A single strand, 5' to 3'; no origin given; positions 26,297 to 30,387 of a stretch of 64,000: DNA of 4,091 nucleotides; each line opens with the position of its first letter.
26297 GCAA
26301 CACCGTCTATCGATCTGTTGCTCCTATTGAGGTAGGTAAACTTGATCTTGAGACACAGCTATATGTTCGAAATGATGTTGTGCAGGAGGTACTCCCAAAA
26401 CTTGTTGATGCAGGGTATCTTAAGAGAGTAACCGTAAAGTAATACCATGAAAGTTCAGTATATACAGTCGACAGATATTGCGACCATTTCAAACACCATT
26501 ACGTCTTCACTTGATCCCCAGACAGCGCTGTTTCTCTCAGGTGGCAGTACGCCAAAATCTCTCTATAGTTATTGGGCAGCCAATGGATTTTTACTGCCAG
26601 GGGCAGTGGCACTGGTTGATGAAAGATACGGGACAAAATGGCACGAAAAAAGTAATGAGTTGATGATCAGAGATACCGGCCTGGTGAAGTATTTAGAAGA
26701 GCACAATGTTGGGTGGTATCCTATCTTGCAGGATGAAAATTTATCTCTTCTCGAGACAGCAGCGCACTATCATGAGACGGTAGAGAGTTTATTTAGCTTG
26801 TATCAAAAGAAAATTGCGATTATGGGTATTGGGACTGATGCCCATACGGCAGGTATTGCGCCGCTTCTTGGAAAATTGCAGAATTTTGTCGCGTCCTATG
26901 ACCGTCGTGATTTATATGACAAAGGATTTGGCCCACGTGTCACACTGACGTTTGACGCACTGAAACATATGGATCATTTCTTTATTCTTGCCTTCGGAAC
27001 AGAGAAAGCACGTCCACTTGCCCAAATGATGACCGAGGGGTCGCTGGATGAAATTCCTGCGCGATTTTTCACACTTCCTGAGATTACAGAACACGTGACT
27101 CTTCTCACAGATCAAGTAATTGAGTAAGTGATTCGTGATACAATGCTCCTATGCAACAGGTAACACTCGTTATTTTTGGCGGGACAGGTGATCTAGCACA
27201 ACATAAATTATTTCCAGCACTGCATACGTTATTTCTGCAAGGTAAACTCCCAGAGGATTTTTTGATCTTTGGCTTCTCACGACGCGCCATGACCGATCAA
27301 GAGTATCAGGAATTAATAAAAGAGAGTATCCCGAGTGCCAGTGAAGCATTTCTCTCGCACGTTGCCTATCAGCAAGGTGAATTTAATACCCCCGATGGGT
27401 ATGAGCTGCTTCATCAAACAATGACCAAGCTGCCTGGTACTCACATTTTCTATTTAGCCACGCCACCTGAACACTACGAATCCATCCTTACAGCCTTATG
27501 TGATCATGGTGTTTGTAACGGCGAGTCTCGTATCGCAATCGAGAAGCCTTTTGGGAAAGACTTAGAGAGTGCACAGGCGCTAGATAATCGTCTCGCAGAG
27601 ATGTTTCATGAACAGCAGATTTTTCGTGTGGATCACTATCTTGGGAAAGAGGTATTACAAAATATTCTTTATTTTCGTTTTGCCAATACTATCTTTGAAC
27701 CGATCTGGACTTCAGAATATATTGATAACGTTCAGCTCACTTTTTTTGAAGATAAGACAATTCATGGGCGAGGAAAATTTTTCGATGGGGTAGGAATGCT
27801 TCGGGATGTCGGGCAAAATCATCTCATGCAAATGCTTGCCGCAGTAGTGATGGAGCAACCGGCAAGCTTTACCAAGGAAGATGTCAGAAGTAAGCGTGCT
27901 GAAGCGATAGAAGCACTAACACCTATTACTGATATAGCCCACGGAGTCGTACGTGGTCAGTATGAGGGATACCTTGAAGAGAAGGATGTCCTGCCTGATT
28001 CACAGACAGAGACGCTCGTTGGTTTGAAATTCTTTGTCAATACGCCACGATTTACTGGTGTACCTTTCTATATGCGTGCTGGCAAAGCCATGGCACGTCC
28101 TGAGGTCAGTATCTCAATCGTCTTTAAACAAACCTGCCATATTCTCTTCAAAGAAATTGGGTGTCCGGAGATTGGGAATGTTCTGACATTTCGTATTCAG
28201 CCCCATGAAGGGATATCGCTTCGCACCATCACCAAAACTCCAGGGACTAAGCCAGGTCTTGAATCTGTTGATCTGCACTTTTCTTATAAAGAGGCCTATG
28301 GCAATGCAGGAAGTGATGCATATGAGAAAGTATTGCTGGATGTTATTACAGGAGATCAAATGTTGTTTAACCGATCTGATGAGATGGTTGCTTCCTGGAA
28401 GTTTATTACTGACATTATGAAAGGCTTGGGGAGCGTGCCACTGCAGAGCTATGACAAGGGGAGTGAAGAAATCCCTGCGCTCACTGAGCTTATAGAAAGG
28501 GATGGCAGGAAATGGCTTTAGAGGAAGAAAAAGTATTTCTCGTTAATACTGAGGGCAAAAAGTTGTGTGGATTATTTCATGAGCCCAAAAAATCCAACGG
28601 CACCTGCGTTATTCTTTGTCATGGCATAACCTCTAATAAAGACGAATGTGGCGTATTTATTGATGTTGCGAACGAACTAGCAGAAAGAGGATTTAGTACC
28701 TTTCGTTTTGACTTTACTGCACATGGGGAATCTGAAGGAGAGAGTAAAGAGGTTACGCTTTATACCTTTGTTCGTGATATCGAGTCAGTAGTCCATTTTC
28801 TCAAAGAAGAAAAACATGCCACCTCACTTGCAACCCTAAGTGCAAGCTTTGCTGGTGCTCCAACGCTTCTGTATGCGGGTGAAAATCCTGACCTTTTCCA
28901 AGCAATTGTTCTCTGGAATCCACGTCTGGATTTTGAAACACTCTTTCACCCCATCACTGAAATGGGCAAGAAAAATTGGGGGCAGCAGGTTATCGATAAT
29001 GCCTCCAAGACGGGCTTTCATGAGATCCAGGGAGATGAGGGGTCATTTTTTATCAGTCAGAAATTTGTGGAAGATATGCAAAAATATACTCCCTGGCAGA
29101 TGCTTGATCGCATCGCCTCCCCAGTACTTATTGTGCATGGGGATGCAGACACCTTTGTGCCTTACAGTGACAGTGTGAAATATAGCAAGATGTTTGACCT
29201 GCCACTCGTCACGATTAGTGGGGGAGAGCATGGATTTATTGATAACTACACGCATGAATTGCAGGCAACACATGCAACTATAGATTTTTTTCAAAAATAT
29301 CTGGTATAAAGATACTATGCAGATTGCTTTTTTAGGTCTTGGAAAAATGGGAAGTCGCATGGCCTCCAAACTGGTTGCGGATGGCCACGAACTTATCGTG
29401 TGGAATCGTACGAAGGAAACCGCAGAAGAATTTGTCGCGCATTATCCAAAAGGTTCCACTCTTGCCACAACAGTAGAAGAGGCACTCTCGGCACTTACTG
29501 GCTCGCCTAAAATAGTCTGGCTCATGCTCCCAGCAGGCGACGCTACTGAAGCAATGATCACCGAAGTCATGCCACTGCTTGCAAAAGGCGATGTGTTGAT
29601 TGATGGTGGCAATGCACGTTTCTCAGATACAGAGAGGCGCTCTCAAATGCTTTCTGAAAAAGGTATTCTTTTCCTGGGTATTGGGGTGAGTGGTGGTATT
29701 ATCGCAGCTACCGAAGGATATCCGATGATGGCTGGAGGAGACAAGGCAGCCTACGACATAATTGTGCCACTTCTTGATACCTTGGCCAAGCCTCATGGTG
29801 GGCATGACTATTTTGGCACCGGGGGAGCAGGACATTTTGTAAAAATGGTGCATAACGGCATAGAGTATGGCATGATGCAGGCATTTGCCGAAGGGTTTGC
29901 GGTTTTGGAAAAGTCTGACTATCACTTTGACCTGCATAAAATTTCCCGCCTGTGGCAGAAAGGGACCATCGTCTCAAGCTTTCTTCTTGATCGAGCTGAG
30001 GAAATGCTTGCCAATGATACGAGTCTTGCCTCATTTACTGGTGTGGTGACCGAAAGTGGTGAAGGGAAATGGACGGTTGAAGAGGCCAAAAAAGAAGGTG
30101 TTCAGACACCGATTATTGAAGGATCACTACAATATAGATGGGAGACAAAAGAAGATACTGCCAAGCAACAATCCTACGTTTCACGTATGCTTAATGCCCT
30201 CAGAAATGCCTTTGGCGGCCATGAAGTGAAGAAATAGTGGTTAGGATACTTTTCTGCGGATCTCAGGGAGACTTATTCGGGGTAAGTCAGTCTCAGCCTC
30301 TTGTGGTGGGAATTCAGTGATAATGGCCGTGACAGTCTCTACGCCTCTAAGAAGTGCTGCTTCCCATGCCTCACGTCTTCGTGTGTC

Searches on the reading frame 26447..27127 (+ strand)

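Call 9: search_protein_families(library=pfam, proteins=[window:26447-27127:+], max_evalue=0.001)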
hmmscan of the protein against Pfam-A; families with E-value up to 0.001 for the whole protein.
window:26447-27127:+ (226 aa): 1 family
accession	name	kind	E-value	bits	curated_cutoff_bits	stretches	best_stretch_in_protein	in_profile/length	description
PF01182.26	Glucosamine_iso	-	9.1e-23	81.7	27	1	24-208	26-216/225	Glucosamine-6-phosphate isomerases/6-phosphogluconolactonase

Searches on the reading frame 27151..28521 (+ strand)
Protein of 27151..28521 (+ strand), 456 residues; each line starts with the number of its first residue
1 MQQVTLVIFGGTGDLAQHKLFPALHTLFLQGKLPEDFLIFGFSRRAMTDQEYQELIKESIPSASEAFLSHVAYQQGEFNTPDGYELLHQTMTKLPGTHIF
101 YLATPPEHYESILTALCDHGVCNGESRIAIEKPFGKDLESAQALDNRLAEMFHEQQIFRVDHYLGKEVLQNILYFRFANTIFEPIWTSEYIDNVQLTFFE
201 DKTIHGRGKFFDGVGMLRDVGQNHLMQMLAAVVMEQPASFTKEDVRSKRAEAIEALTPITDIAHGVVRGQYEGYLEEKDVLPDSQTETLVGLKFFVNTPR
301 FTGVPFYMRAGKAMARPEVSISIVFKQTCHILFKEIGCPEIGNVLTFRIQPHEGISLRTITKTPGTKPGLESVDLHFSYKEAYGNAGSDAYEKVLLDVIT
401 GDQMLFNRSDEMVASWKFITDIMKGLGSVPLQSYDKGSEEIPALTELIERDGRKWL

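Call 9: search_protein_families(library=pfam, proteins=[window:27151-28521:+], max_evalue=0.001)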
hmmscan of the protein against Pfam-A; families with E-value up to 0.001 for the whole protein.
window:27151-28521:+ (456 aa): 2 families
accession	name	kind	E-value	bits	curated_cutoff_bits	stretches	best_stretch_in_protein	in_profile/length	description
PF02781.21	G6PD_C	-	4.3e-90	302.2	27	1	174-455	2-295/296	Glucose-6-phosphate dehydrogenase, C-terminal domain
PF00479.28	G6PD_N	-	3.5e-53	181.4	22.1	1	7-171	1-183/183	Glucose-6-phosphate dehydrogenase, NAD binding domain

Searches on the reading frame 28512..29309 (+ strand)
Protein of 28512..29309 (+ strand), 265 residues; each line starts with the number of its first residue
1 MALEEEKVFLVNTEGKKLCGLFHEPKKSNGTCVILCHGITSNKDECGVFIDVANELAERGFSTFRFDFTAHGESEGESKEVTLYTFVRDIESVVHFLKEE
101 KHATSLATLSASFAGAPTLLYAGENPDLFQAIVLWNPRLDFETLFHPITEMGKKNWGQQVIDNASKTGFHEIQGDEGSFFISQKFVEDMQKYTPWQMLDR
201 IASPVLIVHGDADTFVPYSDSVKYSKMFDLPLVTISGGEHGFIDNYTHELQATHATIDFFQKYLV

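Call 9: search_protein_families(library=pfam, proteins=[window:28512-29309:+], max_evalue=0.001)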
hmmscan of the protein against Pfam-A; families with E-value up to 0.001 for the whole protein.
window:28512-29309:+ (265 aa): 7 families
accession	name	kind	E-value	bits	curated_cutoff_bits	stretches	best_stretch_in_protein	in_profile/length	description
PF12146.15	Hydrolase_4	-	1.1e-19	71.2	27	1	32-148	6-122/239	Serine aminopeptidase, S33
PF00561.26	Abhydrolase_1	-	1e-15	58.5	25.8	1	33-141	3-103/245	alpha/beta hydrolase fold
PF00326.27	Peptidase_S9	-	1.5e-07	31.6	22.6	1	87-264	45-210/213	Prolyl oligopeptidase family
PF20434.5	BD-FAE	-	6.5e-07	29.5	26.8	1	28-226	11-213/215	BD-FAE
PF12697.13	Abhydrolase_6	-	5.1e-06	27.7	26.3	1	33-242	1-206/217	Alpha/beta hydrolase family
PF20408.4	Abhydrolase_11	-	3e-05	24.3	27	0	195-248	120-173/193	Alpha/beta hydrolase domain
PF02273.21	Acyl_transf_2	-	0.00058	19.7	20.3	1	28-113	29-110/294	Acyl transferase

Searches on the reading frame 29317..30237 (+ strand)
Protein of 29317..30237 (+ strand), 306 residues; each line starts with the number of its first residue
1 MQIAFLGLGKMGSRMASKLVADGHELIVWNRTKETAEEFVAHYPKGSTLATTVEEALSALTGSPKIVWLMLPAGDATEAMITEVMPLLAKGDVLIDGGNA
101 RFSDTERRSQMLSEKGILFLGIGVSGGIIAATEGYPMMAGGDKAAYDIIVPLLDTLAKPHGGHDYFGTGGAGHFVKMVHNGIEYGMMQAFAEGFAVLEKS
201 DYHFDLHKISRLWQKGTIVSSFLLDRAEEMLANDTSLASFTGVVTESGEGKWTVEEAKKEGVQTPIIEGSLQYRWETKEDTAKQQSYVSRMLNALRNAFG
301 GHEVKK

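Call 9: search_protein_families(library=pfam, proteins=[window:29317-30237:+], max_evalue=0.001)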
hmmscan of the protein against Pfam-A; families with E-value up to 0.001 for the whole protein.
window:29317-30237:+ (306 aa): 6 families
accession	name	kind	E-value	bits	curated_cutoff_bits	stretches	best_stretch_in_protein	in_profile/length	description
PF03446.21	NAD_binding_2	-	5.9e-42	143.9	21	1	2-158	1-154/161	NAD binding domain of 6-phosphogluconate dehydrogenase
PF00393.24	6PGD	-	2.1e-20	73.8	27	1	172-284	1-120/290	6-phosphogluconate dehydrogenase, C-terminal domain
PF03807.23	F420_oxidored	-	1.7e-08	35.4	21.6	1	2-96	1-90/94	NADP oxidoreductase coenzyme F420-dependent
PF02826.25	2-Hacid_dh_C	-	3.3e-06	27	25.1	1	2-118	38-147/178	D-isomer specific 2-hydroxyacid dehydrogenase, NAD binding domain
PF01488.26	Shikimate_DH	-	5.1e-06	27.1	24.3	1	2-60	14-73/138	Shikimate / quinate 5-dehydrogenase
PF14833.11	NAD_binding_11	-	0.00062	20.5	30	0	170-238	1-67/122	NAD-binding of NADP-dependent 3-hydroxyisobutyrate dehydrogenase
